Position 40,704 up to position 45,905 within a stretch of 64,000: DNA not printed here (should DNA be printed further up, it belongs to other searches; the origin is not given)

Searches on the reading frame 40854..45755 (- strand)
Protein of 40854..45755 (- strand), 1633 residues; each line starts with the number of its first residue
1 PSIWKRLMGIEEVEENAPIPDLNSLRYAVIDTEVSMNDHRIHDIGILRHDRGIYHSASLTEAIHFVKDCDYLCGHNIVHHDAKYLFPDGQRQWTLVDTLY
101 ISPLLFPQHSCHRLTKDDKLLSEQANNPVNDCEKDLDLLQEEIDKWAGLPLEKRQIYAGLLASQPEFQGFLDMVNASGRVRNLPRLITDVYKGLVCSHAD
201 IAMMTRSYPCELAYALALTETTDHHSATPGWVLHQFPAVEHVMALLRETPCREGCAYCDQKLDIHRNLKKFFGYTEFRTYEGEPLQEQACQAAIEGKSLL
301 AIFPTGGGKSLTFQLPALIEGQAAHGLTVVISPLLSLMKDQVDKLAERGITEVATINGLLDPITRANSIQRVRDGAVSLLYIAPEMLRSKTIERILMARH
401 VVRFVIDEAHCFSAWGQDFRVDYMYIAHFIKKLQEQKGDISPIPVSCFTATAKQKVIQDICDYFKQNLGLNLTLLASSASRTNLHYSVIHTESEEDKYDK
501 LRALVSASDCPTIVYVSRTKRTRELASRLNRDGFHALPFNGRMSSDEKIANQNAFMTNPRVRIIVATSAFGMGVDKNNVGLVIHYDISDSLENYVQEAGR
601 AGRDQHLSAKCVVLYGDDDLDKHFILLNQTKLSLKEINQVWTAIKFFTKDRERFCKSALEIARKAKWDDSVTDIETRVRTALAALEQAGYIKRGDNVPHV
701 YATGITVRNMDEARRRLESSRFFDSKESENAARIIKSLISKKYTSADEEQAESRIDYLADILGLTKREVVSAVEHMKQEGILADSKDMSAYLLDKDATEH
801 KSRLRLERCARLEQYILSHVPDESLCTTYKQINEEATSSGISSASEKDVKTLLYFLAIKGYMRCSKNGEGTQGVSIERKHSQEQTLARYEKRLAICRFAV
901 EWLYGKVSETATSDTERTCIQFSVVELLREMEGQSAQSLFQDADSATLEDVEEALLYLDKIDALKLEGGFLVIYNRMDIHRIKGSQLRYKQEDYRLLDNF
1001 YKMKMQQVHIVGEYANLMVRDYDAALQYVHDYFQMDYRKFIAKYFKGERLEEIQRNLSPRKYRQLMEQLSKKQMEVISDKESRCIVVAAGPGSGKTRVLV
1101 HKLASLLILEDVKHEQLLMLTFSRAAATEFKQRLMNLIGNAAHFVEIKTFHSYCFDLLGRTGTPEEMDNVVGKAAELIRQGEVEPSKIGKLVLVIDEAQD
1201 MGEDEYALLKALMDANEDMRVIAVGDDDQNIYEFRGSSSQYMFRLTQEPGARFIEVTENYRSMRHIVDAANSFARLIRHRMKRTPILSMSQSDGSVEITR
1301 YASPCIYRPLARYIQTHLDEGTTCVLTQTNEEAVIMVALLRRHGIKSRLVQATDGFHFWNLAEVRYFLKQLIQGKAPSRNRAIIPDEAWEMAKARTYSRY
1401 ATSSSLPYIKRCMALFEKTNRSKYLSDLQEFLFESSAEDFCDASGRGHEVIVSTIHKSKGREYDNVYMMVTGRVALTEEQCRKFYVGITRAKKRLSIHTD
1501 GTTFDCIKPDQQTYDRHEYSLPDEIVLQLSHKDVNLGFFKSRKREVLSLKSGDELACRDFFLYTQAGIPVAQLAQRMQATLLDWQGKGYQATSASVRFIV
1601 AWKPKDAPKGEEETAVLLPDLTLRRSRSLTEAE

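Call 52: search_protein_families(library=pfam, proteins=[window:40854-45755:-], max_evalue=0.0001)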
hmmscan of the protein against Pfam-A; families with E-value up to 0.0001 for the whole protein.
window:40854-45755:- (1633 aa): 11 families
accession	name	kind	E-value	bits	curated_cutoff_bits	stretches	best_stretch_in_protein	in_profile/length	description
PF00580.27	UvrD-helicase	-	1.6e-31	110.5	23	2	1070-1162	2-94/271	UvrD/REP helicase N-terminal domain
PF00270.35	DEAD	-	8.3e-30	104.2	26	1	284-459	2-166/167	DEAD/DEAH box helicase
PF13245.12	AAA_19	-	1.1e-21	77.8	25.1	1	1077-1235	5-134/134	AAA domain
PF00271.37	Helicase_C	-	1.5e-20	73.9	23.5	1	497-604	2-109/110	Helicase conserved C-terminal domain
PF13361.12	UvrD_C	-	1.5e-19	71.1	25.6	2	1409-1497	241-345/350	UvrD-like helicase C-terminal domain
PF13538.12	UvrD_C_2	-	7.3e-12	45.4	27.4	1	1451-1495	3-49/52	UvrD-like helicase C-terminal domain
PF13401.12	AAA_22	-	1.1e-09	39.1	27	1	1081-1226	4-123/130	AAA domain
PF13604.12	AAA_30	-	3.2e-09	37.2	27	1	1070-1262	3-156/191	AAA domain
PF01443.25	Viral_helicase1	-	1.8e-08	34.9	21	0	1443-1499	170-228/228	Viral superfamily 1 RNA helicase core domain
PF04851.21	ResIII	-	6.1e-07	29.9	22.5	0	283-415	5-140/164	Type III restriction enzyme, res subunit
PF13191.12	AAA_16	-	1.8e-05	25.8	32.6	1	1066-1220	9-163/167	AAA ATPase domain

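Call 75: search_protein_families(library=padloc, proteins=[window:40854-45755:-], max_evalue=0.00001)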
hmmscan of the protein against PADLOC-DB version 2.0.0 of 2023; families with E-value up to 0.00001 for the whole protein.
window:40854-45755:- (1633 aa): 64 families (the best 25 are shown)
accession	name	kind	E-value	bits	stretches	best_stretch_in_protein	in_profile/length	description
PDLC02864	DpdF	-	1.8e-92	309.1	1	263-631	9-354/610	DpdF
PDLC02861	DpdF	-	3.3e-86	287.9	1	263-631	15-359/611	DpdF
PDLC03928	PsyrT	-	4.4e-80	267.8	1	264-645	8-375/689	-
PDLC02870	DpdF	-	1.8e-77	259.1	1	268-647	5-361/534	DpdF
PDLC02865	DpdF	-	5.9e-56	187.8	1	264-619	747-1084/1499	DpdF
PDLC01089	C3a193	-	3.2e-53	179.4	1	296-628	266-605/983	poss. alt. Cas3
PDLC00117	GajB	-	2.1e-50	169.8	3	1192-1348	221-378/604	UrvD helicase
PDLC02872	DpdF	-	9e-50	168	1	275-645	152-535/859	DpdF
PDLC03802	RTasHel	-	3.5e-48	162.9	3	1067-1158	4-93/675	DRT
PDLC02855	DpdF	-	1.9e-43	146.8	1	267-645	126-509/825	DpdF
PDLC02859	DpdF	-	1.6e-42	143.7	1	286-609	105-420/545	DpdF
PDLC00132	GajB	-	3e-42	143.1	2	1068-1162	3-93/625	UrvD helicase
PDLC00114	GajB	-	1.4e-40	137.5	2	1065-1163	4-101/635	UrvD helicase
PDLC02867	DpdF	-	9.6e-40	134.6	1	259-638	115-501/855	DpdF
PDLC02868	DpdF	-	2.9e-39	132.6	2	271-515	333-570/1078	DpdF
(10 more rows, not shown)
